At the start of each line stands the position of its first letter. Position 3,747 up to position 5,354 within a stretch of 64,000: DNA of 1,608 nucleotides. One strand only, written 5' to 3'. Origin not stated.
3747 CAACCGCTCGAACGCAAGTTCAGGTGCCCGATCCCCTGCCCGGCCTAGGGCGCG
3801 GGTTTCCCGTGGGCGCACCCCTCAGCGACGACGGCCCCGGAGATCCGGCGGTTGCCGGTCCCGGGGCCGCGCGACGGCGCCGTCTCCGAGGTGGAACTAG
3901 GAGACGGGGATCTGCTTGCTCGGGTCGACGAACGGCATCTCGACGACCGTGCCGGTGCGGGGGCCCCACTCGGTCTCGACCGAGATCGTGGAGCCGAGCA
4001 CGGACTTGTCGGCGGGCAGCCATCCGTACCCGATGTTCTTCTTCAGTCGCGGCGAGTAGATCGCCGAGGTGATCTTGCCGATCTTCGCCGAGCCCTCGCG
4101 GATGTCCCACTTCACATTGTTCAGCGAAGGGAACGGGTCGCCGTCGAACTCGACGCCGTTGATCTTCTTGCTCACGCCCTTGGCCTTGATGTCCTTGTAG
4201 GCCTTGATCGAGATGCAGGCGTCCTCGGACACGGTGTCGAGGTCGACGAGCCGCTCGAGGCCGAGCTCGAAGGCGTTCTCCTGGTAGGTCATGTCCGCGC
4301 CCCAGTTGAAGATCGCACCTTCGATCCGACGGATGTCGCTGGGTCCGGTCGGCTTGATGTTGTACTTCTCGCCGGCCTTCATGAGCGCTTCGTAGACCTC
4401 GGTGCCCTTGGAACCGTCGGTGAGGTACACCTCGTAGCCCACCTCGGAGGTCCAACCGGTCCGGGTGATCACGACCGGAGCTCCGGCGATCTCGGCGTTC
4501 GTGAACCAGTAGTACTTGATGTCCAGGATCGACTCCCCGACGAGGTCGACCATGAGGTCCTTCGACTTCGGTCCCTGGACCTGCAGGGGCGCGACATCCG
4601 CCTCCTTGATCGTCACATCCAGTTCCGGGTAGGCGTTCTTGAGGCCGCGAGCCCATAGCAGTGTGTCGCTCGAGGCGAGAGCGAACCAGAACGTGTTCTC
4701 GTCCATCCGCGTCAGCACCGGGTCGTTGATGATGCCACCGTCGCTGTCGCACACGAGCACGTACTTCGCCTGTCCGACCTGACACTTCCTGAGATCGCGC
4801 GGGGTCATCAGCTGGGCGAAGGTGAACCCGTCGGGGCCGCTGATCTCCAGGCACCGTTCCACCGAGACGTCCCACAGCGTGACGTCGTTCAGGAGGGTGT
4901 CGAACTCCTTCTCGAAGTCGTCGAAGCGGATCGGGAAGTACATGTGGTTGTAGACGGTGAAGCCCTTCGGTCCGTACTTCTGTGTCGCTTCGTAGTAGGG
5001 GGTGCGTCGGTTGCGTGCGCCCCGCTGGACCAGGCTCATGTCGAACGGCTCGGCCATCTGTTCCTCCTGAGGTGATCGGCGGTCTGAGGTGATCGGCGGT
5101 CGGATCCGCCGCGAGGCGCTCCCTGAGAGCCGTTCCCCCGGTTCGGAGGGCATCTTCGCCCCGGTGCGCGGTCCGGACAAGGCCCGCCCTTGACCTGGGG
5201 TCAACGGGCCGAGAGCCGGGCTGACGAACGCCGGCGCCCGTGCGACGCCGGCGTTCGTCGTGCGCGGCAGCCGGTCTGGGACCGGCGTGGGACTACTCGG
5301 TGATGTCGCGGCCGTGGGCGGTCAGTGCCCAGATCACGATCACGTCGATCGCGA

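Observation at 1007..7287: Composite Rieske oxygenase + dual GcvT-family aminomethyltransferase + MTHFR_C + MetF locus: putative THF-dependent demethylation module of unknown substrate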

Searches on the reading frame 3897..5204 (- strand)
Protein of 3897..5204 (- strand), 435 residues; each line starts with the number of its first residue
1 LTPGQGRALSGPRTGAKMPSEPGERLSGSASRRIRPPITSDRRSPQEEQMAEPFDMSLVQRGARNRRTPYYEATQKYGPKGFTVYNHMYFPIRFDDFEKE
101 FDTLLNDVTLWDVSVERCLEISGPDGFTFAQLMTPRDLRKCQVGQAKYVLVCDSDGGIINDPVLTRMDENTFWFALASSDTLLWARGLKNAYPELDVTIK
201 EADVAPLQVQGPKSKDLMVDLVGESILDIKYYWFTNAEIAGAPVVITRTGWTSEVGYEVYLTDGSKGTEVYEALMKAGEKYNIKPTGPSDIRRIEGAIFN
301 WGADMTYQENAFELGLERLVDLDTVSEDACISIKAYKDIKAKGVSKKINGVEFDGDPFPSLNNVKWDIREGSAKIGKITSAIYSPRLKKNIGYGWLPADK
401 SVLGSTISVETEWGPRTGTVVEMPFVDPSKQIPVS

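Call 4: search_protein_families(library=pfam, proteins=[window:3897-5204:-], max_evalue=0.01)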
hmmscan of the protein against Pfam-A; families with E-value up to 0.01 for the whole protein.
window:3897-5204:- (435 aa): 2 families
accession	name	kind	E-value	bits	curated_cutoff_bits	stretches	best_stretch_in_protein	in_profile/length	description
PF01571.26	GCV_T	-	4.8e-41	141.1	25.6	1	85-318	15-254/255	Aminomethyltransferase folate-binding domain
PF08669.17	GCV_T_C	-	5e-14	52.4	25.9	1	347-427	2-80/80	Glycine cleavage T-protein C-terminal barrel domain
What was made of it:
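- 3897..5057 (-): GcvT1, a DmdA-like THF-binding methyltransferase of 386 aa. Core gene. PF01571 and PF08669 hits (call 4).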

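Call 5: search_protein_families(library=ncbifam, proteins=[window:3897-5204:-], max_evalue=0.01)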
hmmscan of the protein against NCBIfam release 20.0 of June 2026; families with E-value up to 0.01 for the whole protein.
window:3897-5204:- (435 aa): 8 families
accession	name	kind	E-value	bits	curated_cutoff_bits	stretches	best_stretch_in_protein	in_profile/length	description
NF009133.0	PRK12486.1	equivalog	1.3e-101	340.2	410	1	56-425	3-368/369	dimethylsulfoniopropionate demethylase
NF053776.1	TmaoDeMthMsil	equivalog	2.2e-52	178.6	1100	1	64-431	384-759/763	trimethylamine N-oxide demethylase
NF001567.0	PRK00389.1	subfamily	3.9e-49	167.5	300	1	66-430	4-357/359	glycine cleavage system aminomethyltransferase GcvT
TIGR00528.1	gcvT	equivalog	2.7e-42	145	235.85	1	66-425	2-359/362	glycine cleavage system aminomethyltransferase GcvT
TIGR01372.1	soxA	subfamily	2.6e-28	98.3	1164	1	98-429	647-990/996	sarcosine oxidase subunit alpha family protein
NF010093.0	PRK13579.1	equivalog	2.7e-28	98.8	459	1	69-428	13-366/371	glycine cleavage system aminomethyltransferase GcvT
NF047633.1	SyrngDmethDesA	equivalog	1.8e-16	59.7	800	1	91-287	30-236/453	syringate O-demethylase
NF047885.1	VanMgalDeMLigM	equivalog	3.2e-09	36.2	580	1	89-287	27-237/461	vanillate/3-O-methylgallate O-demethylase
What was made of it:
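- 3897..5057 (-): NCBIfam DmdA model 340 bits against a cutoff of 410 (call 5).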

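Call 6: search_solved_structures(query=window:3897-5057:-, max_evalue=0.00001)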
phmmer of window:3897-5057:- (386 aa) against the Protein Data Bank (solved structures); distinct sequences matched with E-value up to 0.00001: 18.
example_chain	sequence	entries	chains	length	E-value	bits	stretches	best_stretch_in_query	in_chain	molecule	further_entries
3tfh_A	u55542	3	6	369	7.7e-72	246.1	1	11-377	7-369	GcvT-like Aminomethyltransferase protein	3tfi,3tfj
1yx2_A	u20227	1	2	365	1.5e-38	136.5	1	14-376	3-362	Aminomethyltransferase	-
9q59_A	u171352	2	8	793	1.4e-33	120.1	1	31-384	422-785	trimethylamine N-oxide demethylase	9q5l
9q5a_A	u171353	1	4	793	1.4e-33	120.1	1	31-384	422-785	Trimethylamine N-oxide Demethylase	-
1woo_A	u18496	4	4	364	4e-32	115.3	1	17-376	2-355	Aminomethyltransferase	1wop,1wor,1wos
1pj5_A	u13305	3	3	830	3.7e-26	95.7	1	59-380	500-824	N,N-dimethylglycine oxidase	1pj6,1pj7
1v5v_A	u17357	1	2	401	2.5e-25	92.9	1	41-381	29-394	aminomethyltransferase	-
3gsi_A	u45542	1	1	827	4.5e-25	92.1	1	59-380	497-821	N,N-dimethylglycine oxidase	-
5l46_A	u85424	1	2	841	5.6e-19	72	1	139-377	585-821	Dimethylglycine dehydrogenase, mitochondrial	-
4pab_A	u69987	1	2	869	5.7e-18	68.7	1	153-377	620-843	Dimethylglycine dehydrogenase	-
4p9s_A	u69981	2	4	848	1.8e-17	67.1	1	152-377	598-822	Dimethylglycine dehydrogenase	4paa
1vrq_A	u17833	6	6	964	3.2e-16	62.9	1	51-255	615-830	Sarcosine oxidase alpha subunit | Subunit alpha of sarcosine oxidase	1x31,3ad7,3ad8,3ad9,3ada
1wsr_A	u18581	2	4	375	1e-15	61.3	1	17-378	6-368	Aminomethyltransferase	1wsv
2gag_A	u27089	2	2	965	7.2e-15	58.5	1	54-255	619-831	heterotetrameric sarcosine oxidase alpha-subunit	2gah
3gir_A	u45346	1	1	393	1.1e-13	54.7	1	18-378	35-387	Aminomethyltransferase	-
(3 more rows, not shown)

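Call 14: find_homologous_proteins(query=window:3897-5057:-, max_evalue=1e-20)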
Query window:3897-5057:- (386 aa): 7991 proteins with E <= 1e-20 among 8000 candidates; the best 120 are listed.
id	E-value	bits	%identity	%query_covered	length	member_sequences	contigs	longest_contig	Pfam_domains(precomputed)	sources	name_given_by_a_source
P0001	2.4e-261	885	99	100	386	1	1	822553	PF01571.27,PF08669.18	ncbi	ncbi:MAG: glycine cleavage T C-terminal barrel domain-containing protein [Actinomycetota bacterium]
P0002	2.5e-243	826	92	100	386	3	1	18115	PF01571.27,PF08669.18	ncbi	ncbi:MAG: glycine cleavage T C-terminal barrel domain-containing protein [Actinomycetota bacterium]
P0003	9.5e-222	755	82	100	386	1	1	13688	PF01571.27,PF08669.18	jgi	jgi:aminomethyltransferase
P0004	1.6e-219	747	83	100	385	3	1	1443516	PF01571.27,PF08669.18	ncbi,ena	-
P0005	2.1e-219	747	82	100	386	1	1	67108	PF01571.27,PF08669.18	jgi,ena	-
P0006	9.5e-219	745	81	100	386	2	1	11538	PF01571.27,PF08669.18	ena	-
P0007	1.5e-218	744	82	100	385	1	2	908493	PF01571.27,PF08669.18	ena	-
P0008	2.3e-218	743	82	100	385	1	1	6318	PF01571.27,PF08669.18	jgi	jgi:glycine cleavage system aminomethyltransferase T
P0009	3.3e-218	743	83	100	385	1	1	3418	PF01571.27,PF08669.18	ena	-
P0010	5.5e-218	742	82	100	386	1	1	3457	PF01571.27,PF08669.18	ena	-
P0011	9.2e-218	741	82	100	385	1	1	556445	PF01571.27,PF08669.18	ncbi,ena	-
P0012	3.1e-217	740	82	100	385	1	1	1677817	PF01571.27,PF08669.18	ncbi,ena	-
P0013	8.4e-217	738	82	100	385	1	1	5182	PF01571.27,PF08669.18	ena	-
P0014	1.1e-216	738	81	99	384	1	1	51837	PF01571.27,PF08669.18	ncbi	-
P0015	3.3e-216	736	82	100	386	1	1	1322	PF01571.27,PF08669.18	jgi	jgi:glycine cleavage system aminomethyltransferase T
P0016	3.5e-216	736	82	100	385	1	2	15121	PF01571.27,PF08669.18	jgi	jgi:aminomethyltransferase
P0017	4.9e-216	736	81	100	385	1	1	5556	PF01571.27,PF08669.18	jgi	-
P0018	6.1e-216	735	80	99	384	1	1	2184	PF01571.27,PF08669.18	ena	-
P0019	8.8e-216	735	82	100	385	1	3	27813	PF01571.27,PF08669.18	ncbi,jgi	ncbi:MAG TPA: glycine cleavage T C-terminal barrel domain-containing protein [Actinomycetota bacteri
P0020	1.5e-215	734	80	100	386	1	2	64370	PF01571.27,PF08669.18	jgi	jgi:glycine cleavage system aminomethyltransferase T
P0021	2.9e-215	733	82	100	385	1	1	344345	PF01571.27,PF08669.18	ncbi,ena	-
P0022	3.0e-215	733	83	100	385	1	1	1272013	PF01571.27,PF08669.18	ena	-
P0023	7.0e-215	732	80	100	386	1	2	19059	PF01571.27,PF08669.18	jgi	jgi:glycine cleavage system aminomethyltransferase T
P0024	9.3e-215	731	81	100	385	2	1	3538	PF01571.27,PF08669.18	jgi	jgi:glycine cleavage system aminomethyltransferase T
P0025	1.1e-214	731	81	100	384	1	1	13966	PF01571.27,PF08669.18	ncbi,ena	-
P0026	1.2e-214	731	82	100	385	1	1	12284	PF01571.27,PF08669.18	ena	-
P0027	1.3e-214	731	82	100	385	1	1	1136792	PF01571.27,PF08669.18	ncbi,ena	-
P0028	1.6e-214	731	81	100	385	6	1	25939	PF01571.27,PF08669.18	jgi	jgi:aminomethyltransferase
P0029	2.1e-214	730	82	100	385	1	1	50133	PF01571.27,PF08669.18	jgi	jgi:aminomethyltransferase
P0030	2.5e-214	730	80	99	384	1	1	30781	PF01571.27,PF08669.18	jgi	jgi:glycine cleavage system aminomethyltransferase T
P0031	2.6e-214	730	78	100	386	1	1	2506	PF01571.27,PF08669.18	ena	-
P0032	2.8e-214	730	80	100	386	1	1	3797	PF01571.27,PF08669.18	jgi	jgi:glycine cleavage system aminomethyltransferase T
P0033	3.1e-214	730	81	98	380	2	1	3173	PF01571.27,PF08669.18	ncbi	-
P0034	3.5e-214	730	81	100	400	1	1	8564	PF01571.27,PF08669.18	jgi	jgi:glycine cleavage system aminomethyltransferase T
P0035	4.3e-214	729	81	100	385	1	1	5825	PF01571.27,PF08669.18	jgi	jgi:aminomethyltransferase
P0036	4.6e-214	729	81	100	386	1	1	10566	PF01571.27,PF08669.18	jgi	jgi:glycine cleavage system aminomethyltransferase T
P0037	5.2e-214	729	80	100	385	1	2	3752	PF01571.27,PF08669.18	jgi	jgi:aminomethyltransferase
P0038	5.2e-214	729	80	100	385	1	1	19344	PF01571.27,PF08669.18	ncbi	ncbi:MAG TPA: glycine cleavage T C-terminal barrel domain-containing protein [Actinomycetota bacteri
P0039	8.8e-214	728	79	99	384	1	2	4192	PF01571.27,PF08669.18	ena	-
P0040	9.2e-214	728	80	99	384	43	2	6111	PF01571.27,PF08669.18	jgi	jgi:glycine cleavage system aminomethyltransferase T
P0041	1.4e-213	728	80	99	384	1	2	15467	PF01571.27,PF08669.18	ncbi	ncbi:MAG: glycine cleavage T C-terminal barrel domain-containing protein [Actinomycetota bacterium]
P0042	1.7e-213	727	79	100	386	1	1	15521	PF01571.27,PF08669.18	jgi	jgi:glycine cleavage system aminomethyltransferase T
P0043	1.7e-213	727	81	100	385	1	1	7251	PF01571.27,PF08669.18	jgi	jgi:aminomethyltransferase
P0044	1.8e-213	727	80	100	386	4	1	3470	PF01571.27,PF08669.18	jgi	jgi:aminomethyltransferase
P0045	2.4e-213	727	81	100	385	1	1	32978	PF01571.27,PF08669.18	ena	-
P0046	3.2e-213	726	80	100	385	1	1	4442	PF01571.27,PF08669.18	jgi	jgi:aminomethyltransferase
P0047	3.4e-213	726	79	99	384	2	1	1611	PF01571.27,PF08669.18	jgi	jgi:glycine cleavage system aminomethyltransferase T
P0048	3.5e-213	726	81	100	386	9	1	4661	PF01571.27,PF08669.18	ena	-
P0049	4.5e-213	726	81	100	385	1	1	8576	PF01571.27,PF08669.18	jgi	-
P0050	5.1e-213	726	80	99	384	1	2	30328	PF01571.27,PF08669.18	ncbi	ncbi:MAG: glycine cleavage T C-terminal barrel domain-containing protein [Actinomycetota bacterium]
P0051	5.4e-213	726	81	100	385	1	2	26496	PF01571.27,PF08669.18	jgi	jgi:aminomethyltransferase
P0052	6.3e-213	725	80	100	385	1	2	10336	PF01571.27,PF08669.18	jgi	jgi:glycine cleavage system aminomethyltransferase T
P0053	6.9e-213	725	80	100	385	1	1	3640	PF01571.27,PF08669.18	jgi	jgi:Glycine cleavage system T protein (aminomethyltransferase)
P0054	7.4e-213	725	81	100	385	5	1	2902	PF01571.27,PF08669.18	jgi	-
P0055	8.1e-213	725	78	100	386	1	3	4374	PF01571.27,PF08669.18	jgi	jgi:aminomethyltransferase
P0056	8.4e-213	725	80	99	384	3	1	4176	PF01571.27,PF08669.18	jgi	-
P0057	8.6e-213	725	79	100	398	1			PF01571.27,PF08669.18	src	-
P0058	1.1e-212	725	80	100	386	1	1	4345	PF01571.27,PF08669.18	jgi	jgi:glycine cleavage system aminomethyltransferase T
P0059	1.1e-212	725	82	99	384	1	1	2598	PF01571.27,PF08669.18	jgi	-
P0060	1.3e-212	724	79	99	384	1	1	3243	PF01571.27,PF08669.18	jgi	jgi:glycine cleavage system aminomethyltransferase T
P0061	1.4e-212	724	80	100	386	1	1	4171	PF01571.27,PF08669.18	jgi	jgi:glycine cleavage system aminomethyltransferase T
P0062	1.5e-212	724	80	100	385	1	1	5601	PF01571.27,PF08669.18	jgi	jgi:glycine cleavage system aminomethyltransferase T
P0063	1.5e-212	724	80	99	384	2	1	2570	PF01571.27,PF08669.18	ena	-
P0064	1.5e-212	724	81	100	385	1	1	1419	PF01571.27,PF08669.18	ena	-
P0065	1.6e-212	724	79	100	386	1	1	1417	PF01571.27,PF08669.18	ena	-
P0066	1.7e-212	724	78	100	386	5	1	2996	PF01571.27,PF08669.18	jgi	jgi:glycine cleavage system aminomethyltransferase T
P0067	2.1e-212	724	78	100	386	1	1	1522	PF01571.27,PF08669.18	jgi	jgi:aminomethyltransferase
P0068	3.0e-212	723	78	100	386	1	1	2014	PF01571.27,PF08669.18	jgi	jgi:aminomethyltransferase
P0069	4.3e-212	723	80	100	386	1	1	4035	PF01571.27,PF08669.18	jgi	jgi:glycine cleavage system aminomethyltransferase T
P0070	4.3e-212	723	79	99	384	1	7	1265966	PF01571.27,PF08669.18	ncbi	-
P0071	5.3e-212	722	78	100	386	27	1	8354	PF01571.27,PF08669.18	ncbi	-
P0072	5.7e-212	722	80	98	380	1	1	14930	PF01571.27,PF08669.18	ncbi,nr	ncbi:MAG: glycine cleavage system protein T [Actinobacteria bacterium]|nr:glycine cleavage system pr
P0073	6.0e-212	722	80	99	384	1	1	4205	PF01571.27,PF08669.18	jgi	jgi:glycine cleavage system aminomethyltransferase T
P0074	6.3e-212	722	80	99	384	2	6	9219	PF01571.27,PF08669.18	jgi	jgi:glycine cleavage system aminomethyltransferase T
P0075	8.6e-212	722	79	100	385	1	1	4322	PF01571.27,PF08669.18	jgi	jgi:glycine cleavage system aminomethyltransferase T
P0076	8.9e-212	722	79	100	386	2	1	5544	PF01571.27,PF08669.18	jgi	jgi:glycine cleavage system aminomethyltransferase T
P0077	1.0e-211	721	80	100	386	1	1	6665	PF01571.27,PF08669.18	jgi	jgi:glycine cleavage system aminomethyltransferase T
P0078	1.2e-211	721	78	100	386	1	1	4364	PF01571.27,PF08669.18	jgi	jgi:aminomethyltransferase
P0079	1.2e-211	721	79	99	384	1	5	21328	PF01571.27,PF08669.18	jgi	jgi:glycine cleavage system aminomethyltransferase T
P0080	1.6e-211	721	80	100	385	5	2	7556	PF01571.27,PF08669.18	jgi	jgi:glycine cleavage system aminomethyltransferase T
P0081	2.3e-211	720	79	99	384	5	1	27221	PF01571.27,PF08669.18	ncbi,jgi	jgi:glycine cleavage system aminomethyltransferase T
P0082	2.5e-211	720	79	99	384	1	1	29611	PF01571.27,PF08669.18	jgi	jgi:glycine cleavage system aminomethyltransferase T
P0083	2.8e-211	720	71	94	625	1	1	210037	PF01571.27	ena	-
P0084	2.8e-211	720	81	98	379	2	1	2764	PF01571.27,PF08669.18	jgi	jgi:aminomethyltransferase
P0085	3.2e-211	720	78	99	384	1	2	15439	PF01571.27,PF08669.18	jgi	jgi:aminomethyltransferase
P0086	3.2e-211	720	80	100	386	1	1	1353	PF01571.27,PF08669.18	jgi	jgi:glycine cleavage system aminomethyltransferase T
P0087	3.7e-211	720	80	100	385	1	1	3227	PF01571.27,PF08669.18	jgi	jgi:glycine cleavage system aminomethyltransferase T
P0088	5.6e-211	719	79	100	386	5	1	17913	PF01571.27,PF08669.18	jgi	jgi:glycine cleavage system aminomethyltransferase T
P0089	5.7e-211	719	81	100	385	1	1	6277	PF01571.27,PF08669.18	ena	-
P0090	6.3e-211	719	79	99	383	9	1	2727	PF01571.27,PF08669.18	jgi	jgi:glycine cleavage system aminomethyltransferase T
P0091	6.6e-211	719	80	100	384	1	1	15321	PF01571.27,PF08669.18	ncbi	-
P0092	6.8e-211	719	82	98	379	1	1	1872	PF01571.27,PF08669.18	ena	-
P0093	8.6e-211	718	78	100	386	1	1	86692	PF01571.27,PF08669.18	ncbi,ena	-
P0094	9.0e-211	718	79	99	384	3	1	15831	PF01571.27,PF08669.18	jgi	jgi:glycine cleavage system aminomethyltransferase T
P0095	1.0e-210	718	79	99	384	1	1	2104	PF01571.27,PF08669.18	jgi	jgi:glycine cleavage system aminomethyltransferase T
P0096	1.3e-210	718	80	100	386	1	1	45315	PF01571.27,PF08669.18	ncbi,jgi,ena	-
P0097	1.6e-210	718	78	99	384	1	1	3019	PF01571.27,PF08669.18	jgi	jgi:glycine cleavage system aminomethyltransferase T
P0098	2.1e-210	717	78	99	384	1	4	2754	PF01571.27,PF08669.18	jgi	jgi:glycine cleavage system aminomethyltransferase T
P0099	2.2e-210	717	79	99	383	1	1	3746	PF01571.27,PF08669.18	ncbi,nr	ncbi:MAG TPA: glycine cleavage T C-terminal barrel domain-containing protein [Actinomycetota bacteri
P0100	2.6e-210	717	79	99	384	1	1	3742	PF01571.27,PF08669.18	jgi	jgi:glycine cleavage system aminomethyltransferase T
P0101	2.8e-210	717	78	99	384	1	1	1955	PF01571.27,PF08669.18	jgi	jgi:glycine cleavage system aminomethyltransferase T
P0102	2.9e-210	717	78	100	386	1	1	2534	PF01571.27,PF08669.18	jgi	-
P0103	2.9e-210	717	78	100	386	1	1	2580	PF01571.27,PF08669.18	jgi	jgi:aminomethyltransferase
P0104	3.8e-210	716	80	98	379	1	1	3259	PF01571.27,PF08669.18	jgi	jgi:aminomethyltransferase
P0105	4.1e-210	716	78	99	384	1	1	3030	PF01571.27,PF08669.18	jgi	jgi:aminomethyltransferase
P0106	4.5e-210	716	79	100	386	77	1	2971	PF01571.27,PF08669.18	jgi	jgi:glycine cleavage system aminomethyltransferase T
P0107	5.7e-210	716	80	100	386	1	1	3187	PF01571.27,PF08669.18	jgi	-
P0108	5.8e-210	716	79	99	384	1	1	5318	PF01571.27,PF08669.18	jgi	jgi:glycine cleavage system aminomethyltransferase T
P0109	6.2e-210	716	80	100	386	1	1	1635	PF01571.27,PF08669.18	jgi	jgi:glycine cleavage system aminomethyltransferase T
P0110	7.5e-210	715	79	99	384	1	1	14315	PF01571.27,PF08669.18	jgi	jgi:glycine cleavage system aminomethyltransferase T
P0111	8.3e-210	715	79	99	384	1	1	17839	PF01571.27,PF08669.18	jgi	jgi:aminomethyltransferase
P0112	9.0e-210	715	79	100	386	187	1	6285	PF01571.27,PF08669.18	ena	-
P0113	9.2e-210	715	79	100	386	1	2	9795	PF01571.27,PF08669.18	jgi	jgi:glycine cleavage system aminomethyltransferase T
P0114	9.8e-210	715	78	99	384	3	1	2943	PF01571.27,PF08669.18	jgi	jgi:glycine cleavage system aminomethyltransferase T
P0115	1.0e-209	715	80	99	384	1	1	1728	PF01571.27,PF08669.18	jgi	jgi:glycine cleavage system aminomethyltransferase T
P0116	1.1e-209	715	80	99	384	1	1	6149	PF01571.27,PF08669.18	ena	-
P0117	1.1e-209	715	80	99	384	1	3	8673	PF01571.27,PF08669.18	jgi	jgi:aminomethyltransferase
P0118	1.1e-209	715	79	99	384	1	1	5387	PF01571.27,PF08669.18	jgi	jgi:glycine cleavage system aminomethyltransferase T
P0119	1.9e-209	714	79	100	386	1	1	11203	PF01571.27,PF08669.18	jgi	jgi:glycine cleavage system aminomethyltransferase T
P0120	2.3e-209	714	79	99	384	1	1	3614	PF01571.27,PF08669.18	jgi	jgi:glycine cleavage system aminomethyltransferase T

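Call 15: find_encoding_contigs(protein=P0004, flank=10000, max_places=3)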
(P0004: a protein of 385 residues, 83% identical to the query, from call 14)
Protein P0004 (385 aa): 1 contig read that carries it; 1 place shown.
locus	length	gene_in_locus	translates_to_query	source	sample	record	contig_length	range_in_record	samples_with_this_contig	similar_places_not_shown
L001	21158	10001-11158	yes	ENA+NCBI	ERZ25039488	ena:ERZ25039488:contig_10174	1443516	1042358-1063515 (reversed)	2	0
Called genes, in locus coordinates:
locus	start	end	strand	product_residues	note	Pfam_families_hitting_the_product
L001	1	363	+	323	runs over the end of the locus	PF19300:BPD_transp_1_N, PF00528:BPD_transp_1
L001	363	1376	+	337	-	PF00005:ABC_tran, PF13304:AAA_21 (weak), PF08352:oligo_HPY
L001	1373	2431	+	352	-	PF00005:ABC_tran, PF08352:oligo_HPY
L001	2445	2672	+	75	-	PF03840:SecG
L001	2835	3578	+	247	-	PF08241:Methyltransf_11, PF08242:Methyltransf_12 (faint), PF13649:Methyltransf_25, PF13847:Methyltransf_31 (faint)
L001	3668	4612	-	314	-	PF01636:APH, PF01633:Choline_kinase (weak)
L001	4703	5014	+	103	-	PF05899:Cupin_3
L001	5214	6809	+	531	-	PF00006:ATP-synt_ab (faint), PF00005:ABC_tran, PF02463:SMC_N (faint), PF13304:AAA_21 (faint), PF12848:ABC_tran_Xtn, PF00005:ABC_tran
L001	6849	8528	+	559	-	PF22039:HUTI_composite_bact (faint), PF07969:Amidohydro_3, PF01979:Amidohydro_1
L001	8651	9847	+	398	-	PF00355:Rieske, PF00848:Ring_hydroxyl_A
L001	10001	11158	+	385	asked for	PF01571:GCV_T, PF08669:GCV_T_C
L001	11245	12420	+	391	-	PF01571:GCV_T, PF08669:GCV_T_C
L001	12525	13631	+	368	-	PF00089:Trypsin, PF13365:Trypsin_2, PF00595:PDZ (weak), PF13180:PDZ_2, PF17820:PDZ_6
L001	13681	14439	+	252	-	PF02163:Peptidase_M50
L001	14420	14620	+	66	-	PF02597:ThiS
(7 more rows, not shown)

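Call 16: find_encoding_contigs(protein=P0070, flank=10000, max_places=4)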
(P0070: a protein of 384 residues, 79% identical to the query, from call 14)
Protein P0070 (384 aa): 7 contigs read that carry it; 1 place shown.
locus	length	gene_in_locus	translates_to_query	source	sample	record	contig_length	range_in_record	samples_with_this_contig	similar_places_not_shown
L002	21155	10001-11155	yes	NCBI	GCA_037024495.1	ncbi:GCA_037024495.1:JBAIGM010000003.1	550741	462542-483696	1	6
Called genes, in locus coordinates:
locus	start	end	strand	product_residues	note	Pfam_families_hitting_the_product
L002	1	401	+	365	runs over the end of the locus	PF00005:ABC_tran, PF08352:oligo_HPY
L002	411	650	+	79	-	PF03840:SecG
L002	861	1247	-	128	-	PF12973:Cupin_7 (weak), PF00190:Cupin_1 (weak), PF07883:Cupin_2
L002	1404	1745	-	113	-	PF04430:DUF498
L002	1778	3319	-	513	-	PF04675:DNA_ligase_A_N, PF01068:DNA_ligase_A_M, PF09414:RNA_ligase (weak), PF04679:DNA_ligase_A_C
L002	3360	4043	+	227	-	PF00702:Hydrolase, PF12710:HAD, PF13419:HAD_2, PF13242:Hydrolase_like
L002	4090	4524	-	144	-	PF06150:ChaB, PF07498:Rho_N (weak)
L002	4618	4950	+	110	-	PF00355:Rieske, PF13806:Rieske_2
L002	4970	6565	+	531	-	PF00005:ABC_tran, PF02463:SMC_N (faint), PF13191:AAA_16 (faint), PF13304:AAA_21 (faint), PF12848:ABC_tran_Xtn, PF00005:ABC_tran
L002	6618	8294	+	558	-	PF07969:Amidohydro_3, PF01979:Amidohydro_1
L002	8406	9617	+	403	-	PF00355:Rieske, PF00848:Ring_hydroxyl_A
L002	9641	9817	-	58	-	-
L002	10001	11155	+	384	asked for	PF01571:GCV_T, PF08669:GCV_T_C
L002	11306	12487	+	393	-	PF01571:GCV_T, PF08669:GCV_T_C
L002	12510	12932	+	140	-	PF12225:DUF5981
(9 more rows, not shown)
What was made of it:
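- On Group V Rieske oxygenases (quaternary ammonium substrates): One relative has a small Rieske-type ferredoxin upstream of ABC-F (call 16).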
